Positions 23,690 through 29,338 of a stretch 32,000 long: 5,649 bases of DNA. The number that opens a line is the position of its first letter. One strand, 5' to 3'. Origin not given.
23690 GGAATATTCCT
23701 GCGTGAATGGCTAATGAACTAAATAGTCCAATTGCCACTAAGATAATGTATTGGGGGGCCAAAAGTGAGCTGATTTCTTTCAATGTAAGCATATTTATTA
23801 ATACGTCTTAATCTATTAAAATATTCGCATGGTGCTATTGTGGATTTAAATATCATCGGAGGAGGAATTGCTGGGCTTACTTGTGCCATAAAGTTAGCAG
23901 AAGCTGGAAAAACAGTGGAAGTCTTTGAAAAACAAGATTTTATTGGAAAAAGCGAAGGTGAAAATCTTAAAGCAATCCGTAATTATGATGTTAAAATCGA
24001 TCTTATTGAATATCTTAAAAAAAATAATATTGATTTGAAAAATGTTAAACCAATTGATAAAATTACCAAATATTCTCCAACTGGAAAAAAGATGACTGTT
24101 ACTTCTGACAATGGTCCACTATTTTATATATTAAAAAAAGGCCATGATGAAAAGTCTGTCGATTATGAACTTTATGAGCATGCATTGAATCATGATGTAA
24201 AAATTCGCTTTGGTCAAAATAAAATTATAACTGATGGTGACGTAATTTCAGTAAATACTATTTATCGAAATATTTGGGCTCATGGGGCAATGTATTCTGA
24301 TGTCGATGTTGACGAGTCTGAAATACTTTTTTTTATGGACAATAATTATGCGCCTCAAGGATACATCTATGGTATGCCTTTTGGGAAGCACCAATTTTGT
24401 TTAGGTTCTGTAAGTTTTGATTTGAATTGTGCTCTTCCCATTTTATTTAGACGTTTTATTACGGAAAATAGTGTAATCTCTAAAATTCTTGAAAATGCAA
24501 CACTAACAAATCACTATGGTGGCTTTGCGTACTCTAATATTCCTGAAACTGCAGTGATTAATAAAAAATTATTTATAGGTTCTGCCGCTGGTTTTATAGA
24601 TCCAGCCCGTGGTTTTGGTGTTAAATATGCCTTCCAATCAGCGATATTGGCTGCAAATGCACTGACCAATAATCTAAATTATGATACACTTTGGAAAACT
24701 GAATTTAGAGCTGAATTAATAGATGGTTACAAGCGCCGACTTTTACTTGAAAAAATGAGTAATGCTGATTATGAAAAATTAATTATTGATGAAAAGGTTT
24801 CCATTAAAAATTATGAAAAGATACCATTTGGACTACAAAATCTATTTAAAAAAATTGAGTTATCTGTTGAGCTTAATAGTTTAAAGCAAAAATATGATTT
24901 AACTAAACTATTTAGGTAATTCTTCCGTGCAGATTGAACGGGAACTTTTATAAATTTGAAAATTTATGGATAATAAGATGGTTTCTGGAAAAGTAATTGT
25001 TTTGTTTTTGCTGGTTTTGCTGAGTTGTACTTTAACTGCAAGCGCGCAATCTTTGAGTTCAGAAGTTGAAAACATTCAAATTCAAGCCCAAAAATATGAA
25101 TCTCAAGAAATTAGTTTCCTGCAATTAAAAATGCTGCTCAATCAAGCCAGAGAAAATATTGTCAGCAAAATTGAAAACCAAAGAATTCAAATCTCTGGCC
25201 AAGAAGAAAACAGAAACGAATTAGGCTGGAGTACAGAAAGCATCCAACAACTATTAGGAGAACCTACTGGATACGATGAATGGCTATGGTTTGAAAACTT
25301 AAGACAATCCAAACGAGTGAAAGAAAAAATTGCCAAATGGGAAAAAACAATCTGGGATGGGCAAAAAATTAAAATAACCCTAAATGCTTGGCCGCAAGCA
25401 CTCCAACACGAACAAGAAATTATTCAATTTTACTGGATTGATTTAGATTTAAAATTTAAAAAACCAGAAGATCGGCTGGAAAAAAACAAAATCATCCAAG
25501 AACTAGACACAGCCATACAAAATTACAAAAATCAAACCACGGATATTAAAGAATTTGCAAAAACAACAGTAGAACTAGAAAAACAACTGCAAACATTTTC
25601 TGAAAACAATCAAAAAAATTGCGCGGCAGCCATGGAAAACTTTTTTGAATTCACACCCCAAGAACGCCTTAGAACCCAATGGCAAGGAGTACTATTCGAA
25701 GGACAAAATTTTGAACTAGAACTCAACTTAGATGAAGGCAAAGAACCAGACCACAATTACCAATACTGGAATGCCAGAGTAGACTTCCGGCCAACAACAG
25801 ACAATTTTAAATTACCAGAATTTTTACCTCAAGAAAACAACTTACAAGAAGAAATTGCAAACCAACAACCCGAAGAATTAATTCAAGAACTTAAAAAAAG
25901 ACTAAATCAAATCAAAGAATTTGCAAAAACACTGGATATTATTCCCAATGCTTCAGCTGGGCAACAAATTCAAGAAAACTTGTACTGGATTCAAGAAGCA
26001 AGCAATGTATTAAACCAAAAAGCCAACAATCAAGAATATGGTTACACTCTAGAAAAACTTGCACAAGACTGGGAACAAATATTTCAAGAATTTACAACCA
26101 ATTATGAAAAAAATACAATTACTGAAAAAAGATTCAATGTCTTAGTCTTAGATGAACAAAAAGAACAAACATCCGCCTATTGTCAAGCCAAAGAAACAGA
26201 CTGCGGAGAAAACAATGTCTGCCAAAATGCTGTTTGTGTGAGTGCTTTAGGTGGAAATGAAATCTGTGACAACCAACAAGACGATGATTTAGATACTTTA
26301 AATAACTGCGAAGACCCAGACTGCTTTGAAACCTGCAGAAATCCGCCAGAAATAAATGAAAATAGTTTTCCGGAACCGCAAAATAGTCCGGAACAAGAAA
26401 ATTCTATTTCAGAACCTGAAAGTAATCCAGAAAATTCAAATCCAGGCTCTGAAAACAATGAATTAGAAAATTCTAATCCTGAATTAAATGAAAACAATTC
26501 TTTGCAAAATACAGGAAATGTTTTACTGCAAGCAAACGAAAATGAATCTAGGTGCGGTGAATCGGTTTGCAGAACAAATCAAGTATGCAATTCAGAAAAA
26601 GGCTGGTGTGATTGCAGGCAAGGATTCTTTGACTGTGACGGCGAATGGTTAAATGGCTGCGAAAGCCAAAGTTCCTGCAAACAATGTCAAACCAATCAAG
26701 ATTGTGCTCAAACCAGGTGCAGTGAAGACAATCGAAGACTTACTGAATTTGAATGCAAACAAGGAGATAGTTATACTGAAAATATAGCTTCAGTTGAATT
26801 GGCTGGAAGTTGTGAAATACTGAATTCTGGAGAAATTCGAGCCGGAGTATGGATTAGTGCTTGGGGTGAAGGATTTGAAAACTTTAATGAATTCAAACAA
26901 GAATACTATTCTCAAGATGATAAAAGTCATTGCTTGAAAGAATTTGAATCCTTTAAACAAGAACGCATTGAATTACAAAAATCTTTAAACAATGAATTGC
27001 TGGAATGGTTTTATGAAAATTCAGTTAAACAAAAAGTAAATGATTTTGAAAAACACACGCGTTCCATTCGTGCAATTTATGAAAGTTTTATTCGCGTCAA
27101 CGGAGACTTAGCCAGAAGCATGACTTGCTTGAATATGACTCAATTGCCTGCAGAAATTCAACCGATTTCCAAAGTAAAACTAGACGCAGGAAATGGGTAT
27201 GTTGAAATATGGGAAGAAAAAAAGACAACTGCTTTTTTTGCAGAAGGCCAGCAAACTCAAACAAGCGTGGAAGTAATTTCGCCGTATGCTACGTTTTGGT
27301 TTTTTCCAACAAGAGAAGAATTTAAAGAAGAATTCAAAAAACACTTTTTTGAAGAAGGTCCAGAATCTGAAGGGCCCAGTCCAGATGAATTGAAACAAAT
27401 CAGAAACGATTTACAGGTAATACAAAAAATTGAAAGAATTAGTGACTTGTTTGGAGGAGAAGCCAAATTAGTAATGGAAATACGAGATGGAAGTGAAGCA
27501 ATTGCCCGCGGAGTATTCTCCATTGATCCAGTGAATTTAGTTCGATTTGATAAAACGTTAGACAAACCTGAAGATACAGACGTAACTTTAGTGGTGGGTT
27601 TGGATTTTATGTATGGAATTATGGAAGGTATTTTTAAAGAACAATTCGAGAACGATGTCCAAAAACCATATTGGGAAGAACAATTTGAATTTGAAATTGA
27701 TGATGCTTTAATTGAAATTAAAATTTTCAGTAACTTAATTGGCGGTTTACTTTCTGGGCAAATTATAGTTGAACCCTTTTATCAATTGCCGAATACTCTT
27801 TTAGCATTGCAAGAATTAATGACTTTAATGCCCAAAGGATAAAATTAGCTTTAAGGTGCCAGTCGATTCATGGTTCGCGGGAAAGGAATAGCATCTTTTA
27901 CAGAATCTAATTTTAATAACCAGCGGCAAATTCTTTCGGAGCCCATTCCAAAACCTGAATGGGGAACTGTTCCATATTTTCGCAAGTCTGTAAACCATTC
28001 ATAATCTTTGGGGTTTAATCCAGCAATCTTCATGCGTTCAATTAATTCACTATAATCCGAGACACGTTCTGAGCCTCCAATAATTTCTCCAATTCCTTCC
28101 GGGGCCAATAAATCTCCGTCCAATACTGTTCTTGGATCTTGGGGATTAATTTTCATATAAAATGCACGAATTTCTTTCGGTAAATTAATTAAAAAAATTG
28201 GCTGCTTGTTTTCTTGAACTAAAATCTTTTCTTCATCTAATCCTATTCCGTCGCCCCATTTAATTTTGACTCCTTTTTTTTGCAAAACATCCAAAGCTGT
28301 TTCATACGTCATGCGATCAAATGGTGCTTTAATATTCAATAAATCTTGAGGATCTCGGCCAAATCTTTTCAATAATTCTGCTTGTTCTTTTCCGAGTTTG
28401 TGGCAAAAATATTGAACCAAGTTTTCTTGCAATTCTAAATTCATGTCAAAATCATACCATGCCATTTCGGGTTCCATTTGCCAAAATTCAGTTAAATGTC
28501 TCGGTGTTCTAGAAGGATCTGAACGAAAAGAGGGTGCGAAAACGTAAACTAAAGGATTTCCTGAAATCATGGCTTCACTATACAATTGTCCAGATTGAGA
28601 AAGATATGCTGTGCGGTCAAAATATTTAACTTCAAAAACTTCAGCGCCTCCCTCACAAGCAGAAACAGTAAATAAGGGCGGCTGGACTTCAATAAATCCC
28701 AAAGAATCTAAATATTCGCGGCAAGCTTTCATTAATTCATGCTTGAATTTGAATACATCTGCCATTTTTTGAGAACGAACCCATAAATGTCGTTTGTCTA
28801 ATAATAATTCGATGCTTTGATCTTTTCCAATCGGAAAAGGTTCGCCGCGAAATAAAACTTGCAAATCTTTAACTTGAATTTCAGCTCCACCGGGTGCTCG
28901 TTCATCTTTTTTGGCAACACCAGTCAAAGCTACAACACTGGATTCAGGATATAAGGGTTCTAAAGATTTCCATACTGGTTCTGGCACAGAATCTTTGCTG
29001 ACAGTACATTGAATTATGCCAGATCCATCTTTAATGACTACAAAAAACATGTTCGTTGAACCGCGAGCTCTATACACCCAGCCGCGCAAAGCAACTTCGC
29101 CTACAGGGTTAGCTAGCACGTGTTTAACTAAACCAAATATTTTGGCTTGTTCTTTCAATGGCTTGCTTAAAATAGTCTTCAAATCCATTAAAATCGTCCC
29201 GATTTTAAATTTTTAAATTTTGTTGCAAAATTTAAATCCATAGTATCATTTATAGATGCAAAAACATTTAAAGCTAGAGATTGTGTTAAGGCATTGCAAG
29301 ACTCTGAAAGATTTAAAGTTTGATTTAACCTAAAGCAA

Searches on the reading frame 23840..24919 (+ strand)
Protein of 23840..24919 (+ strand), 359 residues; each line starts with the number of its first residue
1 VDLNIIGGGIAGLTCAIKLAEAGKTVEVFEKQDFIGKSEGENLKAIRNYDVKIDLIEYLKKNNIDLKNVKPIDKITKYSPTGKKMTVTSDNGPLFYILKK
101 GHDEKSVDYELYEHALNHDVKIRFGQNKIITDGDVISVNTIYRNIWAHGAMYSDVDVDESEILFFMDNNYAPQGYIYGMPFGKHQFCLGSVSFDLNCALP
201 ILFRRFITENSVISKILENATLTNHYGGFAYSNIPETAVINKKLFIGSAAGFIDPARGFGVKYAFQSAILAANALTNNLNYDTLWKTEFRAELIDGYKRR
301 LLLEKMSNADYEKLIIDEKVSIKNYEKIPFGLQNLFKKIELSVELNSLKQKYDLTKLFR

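Call 13: search_protein_families(library=pfam, proteins=[window:23840-24919:+], max_evalue=0.001)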
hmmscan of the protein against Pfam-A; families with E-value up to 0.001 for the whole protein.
window:23840-24919:+ (359 aa): 10 families
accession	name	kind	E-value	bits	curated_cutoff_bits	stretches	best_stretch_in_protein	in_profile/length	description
PF13450.12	NAD_binding_8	-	2.5e-09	37.7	21.9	1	5-36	1-32/68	NAD(P)-binding Rossmann-like domain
PF01266.30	DAO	-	8.6e-09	35.8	27.9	1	4-49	3-49/353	FAD dependent oxidoreductase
PF00890.30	FAD_binding_2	-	1.1e-06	28.5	20.4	1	5-34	4-33/414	FAD binding domain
PF03486.20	HI0933_like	-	3.4e-05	23.9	50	1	2-37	2-37/244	HI0933-like protein Rossmann domain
PF07992.20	Pyr_redox_2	-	4.9e-05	23.3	26.1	1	2-57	2-57/291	Pyridine nucleotide-disulphide oxidoreductase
PF12831.13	FAD_oxidored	-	0.00011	22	27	1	2-36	1-35/416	FAD dependent oxidoreductase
PF05834.18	Lycopene_cycl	-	0.00012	21.7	23.4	0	2-28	1-27/380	Lycopene cyclase protein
PF00070.33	Pyr_redox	-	0.00015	22.6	22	1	5-76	4-67/82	Pyridine nucleotide-disulphide oxidoreductase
PF01593.30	Amino_oxidase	-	0.00022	21.1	19.8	1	10-36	1-27/443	Flavin containing amine oxidoreductase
PF13738.12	Pyr_redox_3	-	0.00027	20.7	30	1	4-80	168-243/305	Pyridine nucleotide-disulphide oxidoreductase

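Call 37: search_protein_families(library=ncbifam, proteins=[window:23840-24919:+], max_evalue=0.00001)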
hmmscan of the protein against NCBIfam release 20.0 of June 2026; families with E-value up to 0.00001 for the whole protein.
window:23840-24919:+ (359 aa): 18 families
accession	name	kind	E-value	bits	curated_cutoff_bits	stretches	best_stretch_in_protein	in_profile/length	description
TIGR02032.1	GG-red-SF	subfamily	1.8e-19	70.6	158.8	2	149-274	172-296/297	geranylgeranyl reductase family protein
NF005243.0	PRK06753.1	equivalog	1.5e-10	40.5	365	1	1-139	1-123/374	hypothetical protein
NF041080.1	DGGGPL_reductase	equivalog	1.9e-10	40.2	580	1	139-287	179-328/447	digeranylgeranylglycerophospholipid reductase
NF038171.1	maturase_LodB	equivalog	4.5e-10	39.2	400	0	207-301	241-338/361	lysine-epsilon-oxidase maturase LodB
TIGR02023.1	BchP-ChlP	subfamily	2.5e-08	33.3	343.3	0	241-280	264-303/388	geranylgeranyl diphosphate reductase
NF049967.1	QhpG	equivalog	3.3e-08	32.8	240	0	5-40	3-38/423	flavin-dependent monooxygenase QhpG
NF004833.1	PRK06185.1-1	subfamily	3.6e-08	32.6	488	0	4-42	6-45/403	FAD-dependent oxidoreductase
NF005560.0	PRK07233.1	equivalog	7.7e-08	31.6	252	1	1-36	1-36/435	hypothetical protein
NF004834.1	PRK06185.1-3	subfamily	1.1e-07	31.1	500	0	244-288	288-332/420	FAD-dependent oxidoreductase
NF004835.0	PRK06185.1-4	equivalog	1.7e-07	30.4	601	0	244-288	291-335/411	FAD-dependent oxidoreductase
TIGR03467.1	HpnE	equivalog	4.5e-07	29.5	283.05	1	4-36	2-34/430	hydroxysqualene dehydroxylase HpnE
TIGR03197.1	MnmC_Cterm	equivalog_domain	1.3e-06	27.7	174.2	1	4-38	3-37/400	FAD-dependent 5-carboxymethylaminomethyl-2-thiouridine(34) oxidoreductase MnmC1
TIGR00275.1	TIGR00275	subfamily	2.8e-06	26.4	183.8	1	5-37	3-35/401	aminoacetone oxidase family FAD-binding enzyme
NF041160.1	DGGPL_Thplmales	equivalog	5e-06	25.7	780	0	153-321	188-350/396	digeranylgeranylglycerophospholipid reductase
TIGR02734.1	crtI_fam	subfamily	5e-06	25.5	238.1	0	5-36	3-34/504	phytoene desaturase family protein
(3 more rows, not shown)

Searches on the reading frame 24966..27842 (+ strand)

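Call 37: search_protein_families(library=ncbifam, proteins=[window:24966-27842:+], max_evalue=0.00001)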
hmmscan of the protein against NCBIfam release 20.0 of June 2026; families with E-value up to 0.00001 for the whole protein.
window:24966-27842:+ (958 aa): 0 families

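Call 62: search_protein_families(library=pfam, proteins=[window:24966-27842:+], max_evalue=0.01)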
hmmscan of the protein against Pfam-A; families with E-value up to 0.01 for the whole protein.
window:24966-27842:+ (958 aa): 0 families

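Call 64: search_protein_families(library=phrogs, proteins=[window:24966-27842:+], max_evalue=0.1)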
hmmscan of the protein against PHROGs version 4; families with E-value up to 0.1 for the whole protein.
window:24966-27842:+ (958 aa): 1 family
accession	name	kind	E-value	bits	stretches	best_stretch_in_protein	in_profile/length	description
phrog_6927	-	unknown function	0.011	16.6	0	109-185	3-81/179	-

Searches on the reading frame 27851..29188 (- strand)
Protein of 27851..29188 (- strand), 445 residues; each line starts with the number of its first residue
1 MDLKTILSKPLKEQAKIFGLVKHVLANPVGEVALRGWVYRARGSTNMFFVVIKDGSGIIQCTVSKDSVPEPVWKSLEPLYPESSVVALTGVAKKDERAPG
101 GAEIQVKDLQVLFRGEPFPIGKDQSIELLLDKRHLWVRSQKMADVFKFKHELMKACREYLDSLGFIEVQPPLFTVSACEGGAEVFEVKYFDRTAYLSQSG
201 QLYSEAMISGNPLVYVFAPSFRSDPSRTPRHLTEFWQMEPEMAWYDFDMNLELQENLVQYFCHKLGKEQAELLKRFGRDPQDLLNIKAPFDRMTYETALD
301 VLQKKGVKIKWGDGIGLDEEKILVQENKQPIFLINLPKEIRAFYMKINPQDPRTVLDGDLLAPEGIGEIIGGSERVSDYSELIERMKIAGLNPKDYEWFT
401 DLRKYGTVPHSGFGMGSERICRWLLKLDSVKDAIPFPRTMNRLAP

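Call 37: search_protein_families(library=ncbifam, proteins=[window:27851-29188:-], max_evalue=0.00001)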
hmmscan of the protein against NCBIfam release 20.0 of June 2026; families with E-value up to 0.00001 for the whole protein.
window:27851-29188:- (445 aa): 16 families
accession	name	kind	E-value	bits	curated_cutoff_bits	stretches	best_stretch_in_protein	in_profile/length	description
NF003037.0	PRK03932.1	equivalog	4.2e-131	438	414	1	30-444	17-450/451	asparagine--tRNA ligase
TIGR00457.1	asnS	equivalog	9.3e-115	384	342.6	1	26-443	13-453/455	asparagine--tRNA ligase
NF003483.0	PRK05159.1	equivalog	9e-100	334.6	353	1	30-445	18-438/438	aspartate--tRNA(Asn) ligase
TIGR00458.1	aspS_nondisc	equivalog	4.1e-85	286.3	368.4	1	31-445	14-428/428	aspartate--tRNA(Asn) ligase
NF005052.0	PRK06462.1-1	equivalog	7.7e-66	222.5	368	1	126-439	29-346/353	asparagine synthetase A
NF005054.0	PRK06462.1-4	equivalog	4.2e-41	141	309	1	133-439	12-311/318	asparagine synthetase A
NF001750.0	PRK00476.1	equivalog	4.4e-38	130.9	443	2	31-298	20-282/590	aspartate--tRNA ligase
TIGR00459.1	aspS_bact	equivalog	4.8e-37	127.6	373.85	2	31-299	18-278/586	aspartate--tRNA ligase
NF001756.1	PRK00484.1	subfamily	1.1e-25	90.3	468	1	27-438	49-484/488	lysine--tRNA ligase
TIGR00499.1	lysS_bact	equivalog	7.3e-24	84.2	427.6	1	30-308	54-331/496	lysine--tRNA ligase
NF009460.0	PRK12820.1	equivalog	1.7e-23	82.7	1379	1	30-262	36-291/723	bifunctional aspartyl-tRNA synthetase/aspartyl/glutamyl-tRNA amidotransferase subunit C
NF005055.0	PRK06462.1-5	equivalog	1e-17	64.2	389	1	194-441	87-336/341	asparagine synthetase A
NF005053.0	PRK06462.1-3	equivalog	9.7e-17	61.4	322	1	187-432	12-260/274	asparagine synthetase A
NF009101.0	PRK12445.1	subfamily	4.4e-14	51.9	1026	1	31-299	67-342/505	lysine--tRNA ligase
NF002821.0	PRK02983.1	equivalog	1.7e-09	36.3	742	1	29-294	659-927/1102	bifunctional lysylphosphatidylglycerol synthetase/lysine--tRNA ligase LysX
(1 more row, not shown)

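Call 62: search_protein_families(library=pfam, proteins=[window:27851-29188:-], max_evalue=0.01)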
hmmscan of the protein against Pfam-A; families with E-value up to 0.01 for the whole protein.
window:27851-29188:- (445 aa): 2 families
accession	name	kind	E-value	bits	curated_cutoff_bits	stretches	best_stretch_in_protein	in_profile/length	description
PF00152.25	tRNA-synt_2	-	6.6e-70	236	25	1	127-439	3-307/308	tRNA synthetases class II (D, K and N)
PF01336.31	tRNA_anti-codon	-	2.1e-13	50.5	27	1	32-112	1-75/75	OB-fold nucleic acid binding domain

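Call 80: search_solved_structures(query=window:27851-29188:-, max_evalue=1e-20)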
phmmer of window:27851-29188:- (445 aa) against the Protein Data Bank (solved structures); distinct sequences matched with E-value up to 1e-20: 30.
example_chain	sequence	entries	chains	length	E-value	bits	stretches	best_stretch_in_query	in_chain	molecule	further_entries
1x54_A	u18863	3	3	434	8.4e-125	420.4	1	31-445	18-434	Asparaginyl-tRNA synthetase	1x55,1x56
5zg8_A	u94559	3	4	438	1.2e-105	357.3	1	30-445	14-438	Asparagine--tRNA ligase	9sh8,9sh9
1wyd_A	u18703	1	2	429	5e-71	243.2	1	31-445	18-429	hypothetical aspartyl-tRNA synthetase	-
8tc7_A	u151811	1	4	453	1.6e-68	234.9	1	32-445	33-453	Asparagine--tRNA ligase, cytoplasmic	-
5xix_A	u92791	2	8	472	1.9e-68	234.7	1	32-445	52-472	Asparagine--tRNA ligase, cytoplasmic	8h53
8tc8_A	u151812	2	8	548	3.1e-68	234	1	32-445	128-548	Asparagine--tRNA ligase, cytoplasmic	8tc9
3m4p_A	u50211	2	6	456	1.4e-67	231.8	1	32-445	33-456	Asparaginyl-tRNA synthetase, putative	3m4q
3nel_A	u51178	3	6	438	1.1e-66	228.8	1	31-445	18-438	Aspartyl-tRNA synthetase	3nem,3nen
1b8a_A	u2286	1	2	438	4.9e-66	226.7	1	31-445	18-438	PROTEIN (ASPARTYL-TRNA SYNTHETASE)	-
2xgt_A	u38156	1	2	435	1.3e-63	218.8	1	19-445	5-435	ASPARAGINYL-TRNA SYNTHETASE, CYTOPLASMIC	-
2xti_A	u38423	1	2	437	3.9e-63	217.2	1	17-445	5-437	ASPARAGINYL-TRNA SYNTHETASE, CYTOPLASMIC, PUTATIVE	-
6pqh_A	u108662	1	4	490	8.1e-54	186.5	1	177-440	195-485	Asparagine--tRNA ligase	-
1n9w_A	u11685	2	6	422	5.9e-49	170.4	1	20-445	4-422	aspartyl-tRNA synthetase 2 | Non-discriminating and archaeal-type aspartyl-tRNA synthetase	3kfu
6iy6_A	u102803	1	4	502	2.6e-40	141.9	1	128-445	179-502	Aspartate--tRNA ligase, cytoplasmic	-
4j15_A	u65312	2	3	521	3e-40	141.7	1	128-445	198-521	Aspartate--tRNA ligase, cytoplasmic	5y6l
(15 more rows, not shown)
